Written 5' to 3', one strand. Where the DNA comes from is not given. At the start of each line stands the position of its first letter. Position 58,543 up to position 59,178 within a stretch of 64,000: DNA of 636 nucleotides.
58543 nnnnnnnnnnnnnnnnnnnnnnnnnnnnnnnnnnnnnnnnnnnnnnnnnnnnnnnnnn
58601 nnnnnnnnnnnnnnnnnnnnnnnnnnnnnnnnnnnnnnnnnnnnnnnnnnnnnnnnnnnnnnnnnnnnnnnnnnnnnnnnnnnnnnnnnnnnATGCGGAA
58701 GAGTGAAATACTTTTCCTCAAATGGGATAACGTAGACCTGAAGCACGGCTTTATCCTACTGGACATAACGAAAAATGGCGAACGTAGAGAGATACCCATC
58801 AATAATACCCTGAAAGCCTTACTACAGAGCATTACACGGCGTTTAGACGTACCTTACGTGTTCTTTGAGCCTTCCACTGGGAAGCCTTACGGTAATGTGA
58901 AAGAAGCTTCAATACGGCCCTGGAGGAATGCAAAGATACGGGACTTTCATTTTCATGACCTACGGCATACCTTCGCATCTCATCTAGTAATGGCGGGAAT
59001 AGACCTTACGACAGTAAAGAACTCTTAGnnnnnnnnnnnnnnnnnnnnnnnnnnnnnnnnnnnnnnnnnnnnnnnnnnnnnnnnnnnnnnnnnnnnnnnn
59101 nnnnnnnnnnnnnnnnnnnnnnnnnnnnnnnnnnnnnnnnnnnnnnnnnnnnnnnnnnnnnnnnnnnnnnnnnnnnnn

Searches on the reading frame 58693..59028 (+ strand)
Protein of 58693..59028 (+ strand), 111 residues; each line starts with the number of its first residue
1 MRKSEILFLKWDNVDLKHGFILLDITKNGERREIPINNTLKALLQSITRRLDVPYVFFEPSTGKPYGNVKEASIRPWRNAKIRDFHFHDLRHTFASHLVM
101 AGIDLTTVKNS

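Call 7: search_protein_families(library=pfam, proteins=[window:58693-59028:+], max_evalue=0.01)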
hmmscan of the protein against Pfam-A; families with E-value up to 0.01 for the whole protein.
window:58693-59028:+ (111 aa): 1 family
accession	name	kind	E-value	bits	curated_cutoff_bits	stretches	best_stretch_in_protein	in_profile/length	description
PF00589.27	Phage_integrase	-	3.2e-18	66.5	27.1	1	1-109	36-151/172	Phage integrase family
